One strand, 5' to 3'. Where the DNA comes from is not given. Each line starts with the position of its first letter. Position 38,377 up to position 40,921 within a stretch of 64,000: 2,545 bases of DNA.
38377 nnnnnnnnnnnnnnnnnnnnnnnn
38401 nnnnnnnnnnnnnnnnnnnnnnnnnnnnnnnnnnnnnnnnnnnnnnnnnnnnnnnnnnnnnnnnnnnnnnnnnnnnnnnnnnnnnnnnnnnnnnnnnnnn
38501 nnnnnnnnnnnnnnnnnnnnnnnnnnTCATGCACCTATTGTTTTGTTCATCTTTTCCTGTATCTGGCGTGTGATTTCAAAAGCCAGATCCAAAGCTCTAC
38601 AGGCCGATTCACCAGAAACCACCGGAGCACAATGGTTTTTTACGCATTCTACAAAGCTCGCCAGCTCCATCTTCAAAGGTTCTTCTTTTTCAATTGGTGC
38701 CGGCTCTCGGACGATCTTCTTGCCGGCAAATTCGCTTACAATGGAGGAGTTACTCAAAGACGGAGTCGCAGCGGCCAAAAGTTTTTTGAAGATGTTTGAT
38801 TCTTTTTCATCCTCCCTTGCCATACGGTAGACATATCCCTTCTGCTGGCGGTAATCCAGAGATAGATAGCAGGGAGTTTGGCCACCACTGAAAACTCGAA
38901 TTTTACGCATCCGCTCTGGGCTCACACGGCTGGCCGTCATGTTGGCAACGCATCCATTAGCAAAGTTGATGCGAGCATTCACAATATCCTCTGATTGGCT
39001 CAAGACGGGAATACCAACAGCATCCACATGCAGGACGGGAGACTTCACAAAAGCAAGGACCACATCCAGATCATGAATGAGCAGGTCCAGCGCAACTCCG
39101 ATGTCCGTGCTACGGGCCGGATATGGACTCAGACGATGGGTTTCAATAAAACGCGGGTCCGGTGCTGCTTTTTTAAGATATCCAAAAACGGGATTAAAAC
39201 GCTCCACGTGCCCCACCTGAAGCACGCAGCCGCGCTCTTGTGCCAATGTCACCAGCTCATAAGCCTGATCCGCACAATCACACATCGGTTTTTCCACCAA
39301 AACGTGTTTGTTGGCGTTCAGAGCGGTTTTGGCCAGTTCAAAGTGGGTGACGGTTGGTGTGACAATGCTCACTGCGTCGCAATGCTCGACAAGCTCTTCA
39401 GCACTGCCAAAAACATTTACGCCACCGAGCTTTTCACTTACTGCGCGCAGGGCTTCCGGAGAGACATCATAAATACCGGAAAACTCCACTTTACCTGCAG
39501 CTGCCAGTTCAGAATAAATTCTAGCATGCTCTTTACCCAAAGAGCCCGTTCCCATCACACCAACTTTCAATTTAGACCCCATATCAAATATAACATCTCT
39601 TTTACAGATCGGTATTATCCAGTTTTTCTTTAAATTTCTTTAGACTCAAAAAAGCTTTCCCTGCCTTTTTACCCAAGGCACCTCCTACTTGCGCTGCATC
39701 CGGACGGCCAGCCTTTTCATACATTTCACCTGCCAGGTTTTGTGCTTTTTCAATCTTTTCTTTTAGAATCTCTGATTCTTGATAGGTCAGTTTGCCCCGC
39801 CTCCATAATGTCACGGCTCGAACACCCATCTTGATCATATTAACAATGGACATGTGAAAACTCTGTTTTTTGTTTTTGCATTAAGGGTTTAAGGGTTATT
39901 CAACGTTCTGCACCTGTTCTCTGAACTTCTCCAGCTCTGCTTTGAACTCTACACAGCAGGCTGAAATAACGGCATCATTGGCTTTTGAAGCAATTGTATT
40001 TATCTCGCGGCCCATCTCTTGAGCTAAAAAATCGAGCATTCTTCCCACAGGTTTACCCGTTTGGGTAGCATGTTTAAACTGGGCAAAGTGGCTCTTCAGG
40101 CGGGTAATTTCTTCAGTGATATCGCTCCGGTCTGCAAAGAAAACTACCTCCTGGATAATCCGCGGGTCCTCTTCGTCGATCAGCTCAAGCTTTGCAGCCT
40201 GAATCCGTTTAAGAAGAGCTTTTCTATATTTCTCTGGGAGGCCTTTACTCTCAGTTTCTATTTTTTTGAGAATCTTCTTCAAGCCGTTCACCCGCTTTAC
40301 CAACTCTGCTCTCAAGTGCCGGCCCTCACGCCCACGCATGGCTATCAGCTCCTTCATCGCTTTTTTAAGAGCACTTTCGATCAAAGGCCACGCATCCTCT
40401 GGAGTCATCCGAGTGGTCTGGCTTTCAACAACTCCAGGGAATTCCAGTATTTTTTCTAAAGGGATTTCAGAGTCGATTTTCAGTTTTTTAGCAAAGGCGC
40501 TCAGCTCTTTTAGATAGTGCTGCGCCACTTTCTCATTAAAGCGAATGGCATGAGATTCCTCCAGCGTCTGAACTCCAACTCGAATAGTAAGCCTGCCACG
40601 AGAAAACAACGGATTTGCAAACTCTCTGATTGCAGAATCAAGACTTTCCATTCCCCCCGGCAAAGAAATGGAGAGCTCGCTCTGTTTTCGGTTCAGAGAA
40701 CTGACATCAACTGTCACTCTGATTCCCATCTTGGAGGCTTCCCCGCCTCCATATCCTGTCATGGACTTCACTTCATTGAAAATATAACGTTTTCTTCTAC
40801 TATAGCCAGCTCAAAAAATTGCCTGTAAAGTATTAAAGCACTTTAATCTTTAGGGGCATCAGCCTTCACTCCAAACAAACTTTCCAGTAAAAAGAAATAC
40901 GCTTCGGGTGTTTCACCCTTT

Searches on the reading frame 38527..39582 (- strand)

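Call 66: search_protein_families(library=pfam, proteins=[window:38527-39582:-], max_evalue=0.00001)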
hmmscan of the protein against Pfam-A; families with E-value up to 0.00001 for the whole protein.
window:38527-39582:- (351 aa): 2 families
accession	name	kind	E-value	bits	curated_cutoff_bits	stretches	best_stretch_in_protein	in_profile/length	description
PF01408.29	GFO_IDH_MocA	-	7.3e-27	94.9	24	1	5-125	1-120/120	Oxidoreductase family, NAD-binding Rossmann fold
PF22725.1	GFO_IDH_MocA_C3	-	5.9e-08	33.2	27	1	159-230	41-116/124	GFO/IDH/MocA C-terminal domain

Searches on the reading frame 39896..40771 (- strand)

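Call 66: search_protein_families(library=pfam, proteins=[window:39896-40771:-], max_evalue=0.00001)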
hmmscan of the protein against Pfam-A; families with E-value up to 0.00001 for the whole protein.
window:39896-40771:- (291 aa): 2 families
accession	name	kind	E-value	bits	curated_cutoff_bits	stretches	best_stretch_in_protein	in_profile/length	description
PF08340.16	YicC-like_C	-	1.4e-41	141.8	27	1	171-291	1-120/120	Endoribonuclease YicC-like, C-terminal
PF03755.18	YicC-like_N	-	3.7e-36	125.3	25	1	1-154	1-155/156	Endoribonuclease YicC-like, N-terminal region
